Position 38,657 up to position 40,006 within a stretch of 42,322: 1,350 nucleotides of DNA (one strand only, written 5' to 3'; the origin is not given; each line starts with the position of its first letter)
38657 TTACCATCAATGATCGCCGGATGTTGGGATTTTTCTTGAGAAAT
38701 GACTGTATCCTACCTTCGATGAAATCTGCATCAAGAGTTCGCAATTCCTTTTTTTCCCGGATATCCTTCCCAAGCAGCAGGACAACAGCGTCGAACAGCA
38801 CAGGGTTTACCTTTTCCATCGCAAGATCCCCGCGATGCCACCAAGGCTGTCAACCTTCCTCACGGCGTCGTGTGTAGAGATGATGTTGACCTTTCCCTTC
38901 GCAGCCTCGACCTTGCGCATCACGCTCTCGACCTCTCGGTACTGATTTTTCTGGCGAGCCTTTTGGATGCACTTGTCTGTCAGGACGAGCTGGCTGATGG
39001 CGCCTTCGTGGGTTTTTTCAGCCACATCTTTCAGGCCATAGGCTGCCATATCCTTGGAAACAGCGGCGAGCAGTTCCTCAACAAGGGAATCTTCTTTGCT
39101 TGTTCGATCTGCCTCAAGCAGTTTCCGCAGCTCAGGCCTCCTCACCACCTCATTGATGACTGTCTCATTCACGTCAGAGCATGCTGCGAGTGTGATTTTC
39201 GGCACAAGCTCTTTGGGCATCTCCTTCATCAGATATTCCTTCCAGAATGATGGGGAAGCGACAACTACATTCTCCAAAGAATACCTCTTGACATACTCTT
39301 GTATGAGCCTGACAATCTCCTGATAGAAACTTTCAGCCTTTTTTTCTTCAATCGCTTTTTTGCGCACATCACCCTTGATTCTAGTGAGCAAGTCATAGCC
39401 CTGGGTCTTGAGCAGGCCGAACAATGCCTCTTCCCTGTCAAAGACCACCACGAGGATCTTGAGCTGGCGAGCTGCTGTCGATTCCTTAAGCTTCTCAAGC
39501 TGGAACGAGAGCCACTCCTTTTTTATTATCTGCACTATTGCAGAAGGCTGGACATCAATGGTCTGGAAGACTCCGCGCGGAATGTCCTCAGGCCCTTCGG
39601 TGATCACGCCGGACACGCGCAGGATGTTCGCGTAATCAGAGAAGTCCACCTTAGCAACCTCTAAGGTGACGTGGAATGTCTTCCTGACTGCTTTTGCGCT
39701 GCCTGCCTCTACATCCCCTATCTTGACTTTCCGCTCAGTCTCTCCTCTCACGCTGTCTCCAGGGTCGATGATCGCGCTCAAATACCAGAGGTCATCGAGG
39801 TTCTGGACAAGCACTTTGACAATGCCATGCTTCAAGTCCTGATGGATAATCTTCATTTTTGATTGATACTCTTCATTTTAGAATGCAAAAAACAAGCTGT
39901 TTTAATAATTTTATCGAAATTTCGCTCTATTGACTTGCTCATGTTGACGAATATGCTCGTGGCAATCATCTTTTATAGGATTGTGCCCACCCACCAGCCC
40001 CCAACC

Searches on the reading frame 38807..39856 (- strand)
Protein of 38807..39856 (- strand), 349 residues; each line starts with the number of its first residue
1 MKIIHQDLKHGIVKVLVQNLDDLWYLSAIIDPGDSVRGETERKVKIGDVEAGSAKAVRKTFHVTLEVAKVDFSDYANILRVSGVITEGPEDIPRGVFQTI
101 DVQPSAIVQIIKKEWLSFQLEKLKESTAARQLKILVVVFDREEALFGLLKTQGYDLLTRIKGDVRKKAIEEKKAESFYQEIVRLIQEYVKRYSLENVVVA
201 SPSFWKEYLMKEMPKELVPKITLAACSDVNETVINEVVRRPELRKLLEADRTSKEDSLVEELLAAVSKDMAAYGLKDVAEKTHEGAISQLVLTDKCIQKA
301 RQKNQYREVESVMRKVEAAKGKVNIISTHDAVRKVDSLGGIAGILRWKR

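Call 13: search_protein_families(library=pfam, proteins=[window:38807-39856:-], max_evalue=0.01)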
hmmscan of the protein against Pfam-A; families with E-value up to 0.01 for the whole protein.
window:38807-39856:- (349 aa): 5 families
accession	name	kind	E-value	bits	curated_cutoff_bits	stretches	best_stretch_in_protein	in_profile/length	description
PF03463.20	eRF1_1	-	3.4e-29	101.8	23.8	1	1-126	1-122/123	eRF1 domain 1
PF03465.20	eRF1_3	-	5.2e-17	62.7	25.8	1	253-348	2-105/106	eRF1 domain 3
PF03464.20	eRF1_2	-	7.5e-10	39.7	27.1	1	135-240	3-126/133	eRF1 domain 2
PF18854.6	baeRF_family10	-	0.00024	21.8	27.1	1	149-221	50-119/143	Bacterial archaeo-eukaryotic release factor family 10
PF18845.6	baeRF_family3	-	0.00037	21.3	31.5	1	165-285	52-167/168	Bacterial archaeo-eukaryotic release factor family 3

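Call 56: find_homologous_proteins(query=window:38807-39856:-, max_evalue=1e-80)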
Query window:38807-39856:- (349 aa): 307 proteins with E <= 1e-80 among 8000 candidates; the best 120 are listed.
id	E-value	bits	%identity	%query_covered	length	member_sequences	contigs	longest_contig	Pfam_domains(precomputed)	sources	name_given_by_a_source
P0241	2.7e-218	742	100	100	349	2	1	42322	PF03465.21,PF03464.21,PF26356.1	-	-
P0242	9.5e-120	418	55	100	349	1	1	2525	PF03465.21,PF03464.21,PF26356.1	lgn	-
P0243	7.5e-119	415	56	99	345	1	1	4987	PF03465.21,PF03464.21,PF26356.1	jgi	jgi:protein pelota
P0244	4.2e-117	409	52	100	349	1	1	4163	PF03465.21,PF03464.21,PF26356.1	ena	-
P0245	1.1e-114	401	52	100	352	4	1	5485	PF03465.21,PF03464.21,PF26356.1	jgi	-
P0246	3.9e-114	400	54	99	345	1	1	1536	PF03465.21,PF03464.21,PF26356.1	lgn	-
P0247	5.7e-114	399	51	100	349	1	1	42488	PF03465.21,PF03464.21,PF26356.1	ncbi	ncbi:MAG: mRNA surveillance protein pelota [archaeon]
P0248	7.8e-114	399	54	100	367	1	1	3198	PF03465.21,PF03464.21,PF26356.1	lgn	-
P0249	8.2e-113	395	52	99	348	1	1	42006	PF03465.21,PF03464.21,PF26356.1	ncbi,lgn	ncbi:MAG: mRNA surveillance protein pelota [Nanoarchaeota archaeon]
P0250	2.9e-110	387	52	100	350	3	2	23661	PF03465.21,PF03464.21,PF26356.1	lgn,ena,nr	nr:mRNA surveillance protein pelota [Nanoarchaeota archaeon]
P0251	4.2e-110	386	50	100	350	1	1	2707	PF03465.21,PF03464.21,PF26356.1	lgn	-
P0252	1.4e-109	385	52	100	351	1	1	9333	PF03465.21,PF03464.21,PF26356.1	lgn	-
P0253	1.6e-109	384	51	100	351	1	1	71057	PF03465.21,PF03464.21,PF26356.1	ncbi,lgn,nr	ncbi:mRNA surveillance protein pelota [Candidatus Woesearchaeota archaeon]|nr:mRNA surveillance prot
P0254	2.5e-109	384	51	100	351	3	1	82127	PF03465.21,PF03464.21,PF26356.1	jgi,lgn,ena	-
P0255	2.8e-109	384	50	99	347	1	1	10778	PF03465.21,PF03464.21,PF26356.1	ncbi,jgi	jgi:protein pelota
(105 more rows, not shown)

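Call 57: find_encoding_contigs(protein=P0249, flank=4000, max_places=2)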
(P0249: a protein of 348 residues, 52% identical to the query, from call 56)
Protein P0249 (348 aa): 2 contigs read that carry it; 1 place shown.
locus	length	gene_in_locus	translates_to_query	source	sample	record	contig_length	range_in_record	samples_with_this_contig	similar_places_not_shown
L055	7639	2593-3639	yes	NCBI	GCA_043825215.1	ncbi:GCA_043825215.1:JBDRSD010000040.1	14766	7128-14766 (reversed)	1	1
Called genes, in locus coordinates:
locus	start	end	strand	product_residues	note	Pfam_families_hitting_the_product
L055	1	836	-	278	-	?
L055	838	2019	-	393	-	-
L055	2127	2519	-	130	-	-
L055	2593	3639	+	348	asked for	PF26356:Pelota_N, PF03464:eRF1_2, PF03465:eRF1_3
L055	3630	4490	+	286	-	PF07091:FmrO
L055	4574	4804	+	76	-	PF02697:VAPB_antitox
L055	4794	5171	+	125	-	PF01850:PIN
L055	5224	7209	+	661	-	PF00532:Peripla_BP_1, PF13407:Peripla_BP_4, PF13377:Peripla_BP_3, PF13685:Fe-ADH_2 (weak), PF01761:DHQ_synthase, PF24621:DHQS_C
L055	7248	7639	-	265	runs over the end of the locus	PF01978:TrmB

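Call 58: find_encoding_contigs(protein=P0243, flank=4000, max_places=2)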
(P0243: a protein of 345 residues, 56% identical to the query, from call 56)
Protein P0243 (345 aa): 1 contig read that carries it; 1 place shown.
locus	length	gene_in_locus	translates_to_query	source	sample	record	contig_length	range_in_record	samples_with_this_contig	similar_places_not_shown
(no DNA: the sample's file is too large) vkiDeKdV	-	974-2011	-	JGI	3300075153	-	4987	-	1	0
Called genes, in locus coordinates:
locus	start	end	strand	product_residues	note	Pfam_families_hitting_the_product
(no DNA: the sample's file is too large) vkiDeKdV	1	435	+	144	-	?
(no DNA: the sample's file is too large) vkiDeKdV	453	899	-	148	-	-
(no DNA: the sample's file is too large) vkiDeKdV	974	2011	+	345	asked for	PF26356:Pelota_N, PF03464:eRF1_2 (weak), PF03465:eRF1_3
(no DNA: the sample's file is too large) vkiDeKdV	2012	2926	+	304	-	-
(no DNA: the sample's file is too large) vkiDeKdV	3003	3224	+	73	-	PF02697:VAPB_antitox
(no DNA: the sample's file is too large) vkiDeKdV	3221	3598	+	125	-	PF01850:PIN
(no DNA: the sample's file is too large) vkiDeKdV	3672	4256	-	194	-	PF00753:Lactamase_B, PF23023:Anti-Pycsar_Apyc1 (weak)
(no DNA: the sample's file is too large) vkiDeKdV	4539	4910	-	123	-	-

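Call 86: find_encoding_contigs(protein=P0242, flank=3000, max_places=3)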
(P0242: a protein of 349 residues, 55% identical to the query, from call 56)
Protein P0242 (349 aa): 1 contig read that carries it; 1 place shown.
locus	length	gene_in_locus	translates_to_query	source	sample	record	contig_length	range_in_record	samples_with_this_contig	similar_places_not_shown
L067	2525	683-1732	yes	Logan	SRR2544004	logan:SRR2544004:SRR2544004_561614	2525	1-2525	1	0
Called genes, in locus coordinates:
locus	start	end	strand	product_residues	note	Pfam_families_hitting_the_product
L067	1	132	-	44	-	?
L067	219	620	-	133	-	-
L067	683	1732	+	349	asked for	PF26356:Pelota_N, PF03464:eRF1_2, PF03465:eRF1_3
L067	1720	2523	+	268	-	?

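Call 91: list_cluster_members(proteins=[P0241, P0001, P0121, P0002, P0006])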
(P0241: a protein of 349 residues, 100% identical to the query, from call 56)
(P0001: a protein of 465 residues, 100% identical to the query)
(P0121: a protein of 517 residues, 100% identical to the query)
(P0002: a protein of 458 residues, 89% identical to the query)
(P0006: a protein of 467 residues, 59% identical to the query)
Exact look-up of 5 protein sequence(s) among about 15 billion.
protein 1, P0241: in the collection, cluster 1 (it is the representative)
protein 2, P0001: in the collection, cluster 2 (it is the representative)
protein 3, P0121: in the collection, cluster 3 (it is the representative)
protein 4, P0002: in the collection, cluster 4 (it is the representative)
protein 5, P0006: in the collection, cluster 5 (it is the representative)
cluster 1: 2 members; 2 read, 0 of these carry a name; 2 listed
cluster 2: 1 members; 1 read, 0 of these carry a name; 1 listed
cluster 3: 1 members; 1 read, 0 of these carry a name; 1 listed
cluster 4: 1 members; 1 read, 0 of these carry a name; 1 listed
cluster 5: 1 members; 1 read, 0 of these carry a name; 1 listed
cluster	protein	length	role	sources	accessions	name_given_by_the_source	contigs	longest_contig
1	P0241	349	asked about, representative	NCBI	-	-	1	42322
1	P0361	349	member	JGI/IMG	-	-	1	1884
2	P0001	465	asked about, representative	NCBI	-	-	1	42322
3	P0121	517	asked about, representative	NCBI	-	-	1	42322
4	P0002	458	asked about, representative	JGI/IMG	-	-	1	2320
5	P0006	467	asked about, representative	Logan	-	-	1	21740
